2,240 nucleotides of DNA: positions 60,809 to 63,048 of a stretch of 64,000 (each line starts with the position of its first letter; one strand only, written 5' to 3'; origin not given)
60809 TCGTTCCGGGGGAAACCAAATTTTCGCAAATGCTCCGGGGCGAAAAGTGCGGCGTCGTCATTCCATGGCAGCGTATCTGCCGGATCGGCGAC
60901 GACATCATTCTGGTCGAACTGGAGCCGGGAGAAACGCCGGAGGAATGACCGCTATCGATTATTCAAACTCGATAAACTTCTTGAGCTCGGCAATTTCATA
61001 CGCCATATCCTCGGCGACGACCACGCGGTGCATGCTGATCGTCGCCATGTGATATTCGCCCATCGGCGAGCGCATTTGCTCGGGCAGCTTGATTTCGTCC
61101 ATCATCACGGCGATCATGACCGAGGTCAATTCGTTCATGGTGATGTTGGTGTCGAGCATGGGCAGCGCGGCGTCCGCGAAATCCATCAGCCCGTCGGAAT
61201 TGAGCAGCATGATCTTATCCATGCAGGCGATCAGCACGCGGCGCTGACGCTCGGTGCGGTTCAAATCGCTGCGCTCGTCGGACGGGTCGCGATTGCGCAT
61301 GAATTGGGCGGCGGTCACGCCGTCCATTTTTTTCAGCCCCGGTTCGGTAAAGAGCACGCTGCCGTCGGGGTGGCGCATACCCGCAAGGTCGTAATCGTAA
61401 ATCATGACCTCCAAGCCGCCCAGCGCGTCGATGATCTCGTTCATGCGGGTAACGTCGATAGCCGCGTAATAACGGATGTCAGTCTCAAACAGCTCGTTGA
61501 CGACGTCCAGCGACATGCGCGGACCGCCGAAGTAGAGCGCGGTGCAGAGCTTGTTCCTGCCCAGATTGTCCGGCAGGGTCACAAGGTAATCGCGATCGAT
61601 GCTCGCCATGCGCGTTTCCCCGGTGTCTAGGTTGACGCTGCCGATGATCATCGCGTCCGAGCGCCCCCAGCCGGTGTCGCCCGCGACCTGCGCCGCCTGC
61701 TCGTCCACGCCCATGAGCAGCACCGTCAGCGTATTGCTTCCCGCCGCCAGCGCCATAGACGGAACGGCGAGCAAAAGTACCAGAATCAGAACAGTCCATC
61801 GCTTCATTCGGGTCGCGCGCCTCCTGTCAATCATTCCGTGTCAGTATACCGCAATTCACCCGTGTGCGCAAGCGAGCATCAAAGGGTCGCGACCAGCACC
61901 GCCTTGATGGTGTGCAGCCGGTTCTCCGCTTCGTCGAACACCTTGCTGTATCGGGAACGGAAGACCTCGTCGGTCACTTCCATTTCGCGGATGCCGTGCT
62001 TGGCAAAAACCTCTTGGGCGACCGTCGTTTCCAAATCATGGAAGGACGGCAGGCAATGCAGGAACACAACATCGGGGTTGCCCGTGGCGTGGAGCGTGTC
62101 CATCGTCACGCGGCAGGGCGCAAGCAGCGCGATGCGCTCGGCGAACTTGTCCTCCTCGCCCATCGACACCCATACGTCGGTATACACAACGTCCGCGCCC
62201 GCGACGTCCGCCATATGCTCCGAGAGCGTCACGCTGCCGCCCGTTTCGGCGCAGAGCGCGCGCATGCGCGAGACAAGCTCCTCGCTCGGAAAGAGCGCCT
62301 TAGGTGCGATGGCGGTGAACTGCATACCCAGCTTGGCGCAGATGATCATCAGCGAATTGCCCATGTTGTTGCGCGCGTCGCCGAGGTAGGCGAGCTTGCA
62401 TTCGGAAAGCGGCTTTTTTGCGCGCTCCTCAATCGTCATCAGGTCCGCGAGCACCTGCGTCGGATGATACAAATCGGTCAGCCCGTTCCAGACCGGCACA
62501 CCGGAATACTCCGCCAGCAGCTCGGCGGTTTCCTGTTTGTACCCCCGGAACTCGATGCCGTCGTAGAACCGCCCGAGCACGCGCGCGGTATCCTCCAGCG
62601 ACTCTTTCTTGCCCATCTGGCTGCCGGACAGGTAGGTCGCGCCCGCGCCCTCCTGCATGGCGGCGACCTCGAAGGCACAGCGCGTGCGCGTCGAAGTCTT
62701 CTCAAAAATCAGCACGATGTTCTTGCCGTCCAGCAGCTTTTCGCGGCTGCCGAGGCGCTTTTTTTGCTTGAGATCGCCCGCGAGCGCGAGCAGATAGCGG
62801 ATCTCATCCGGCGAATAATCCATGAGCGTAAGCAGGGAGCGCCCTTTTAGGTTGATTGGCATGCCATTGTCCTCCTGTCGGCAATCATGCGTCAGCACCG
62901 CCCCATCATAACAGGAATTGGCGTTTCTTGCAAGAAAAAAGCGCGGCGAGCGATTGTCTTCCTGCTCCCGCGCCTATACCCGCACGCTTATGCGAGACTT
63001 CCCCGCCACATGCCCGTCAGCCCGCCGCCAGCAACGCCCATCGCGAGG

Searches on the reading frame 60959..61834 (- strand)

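Call 91: search_protein_families(library=pfam, proteins=[window:60959-61834:-], max_evalue=0.001)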
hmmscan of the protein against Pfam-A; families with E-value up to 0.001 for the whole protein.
window:60959-61834:- (291 aa): 1 family
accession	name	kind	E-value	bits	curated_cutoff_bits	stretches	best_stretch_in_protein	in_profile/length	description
PF03816.19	LytR_cpsA_psr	-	7.2e-28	98.1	24.6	1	58-208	1-148/150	LytR_cpsA_psr family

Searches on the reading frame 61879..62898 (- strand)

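Call 91: search_protein_families(library=pfam, proteins=[window:61879-62898:-], max_evalue=0.001)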
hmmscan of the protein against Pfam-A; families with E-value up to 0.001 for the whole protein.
window:61879-62898:- (339 aa): 2 families
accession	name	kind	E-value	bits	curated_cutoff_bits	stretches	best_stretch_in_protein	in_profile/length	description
PF00185.30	OTCace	-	2.2e-48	164.7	29.4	1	166-337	2-156/157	Aspartate/ornithine carbamoyltransferase, Asp/Orn binding domain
PF02729.26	OTCace_N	-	2.5e-46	157.9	29.9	1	20-158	1-148/148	Aspartate/ornithine carbamoyltransferase, carbamoyl-P binding domain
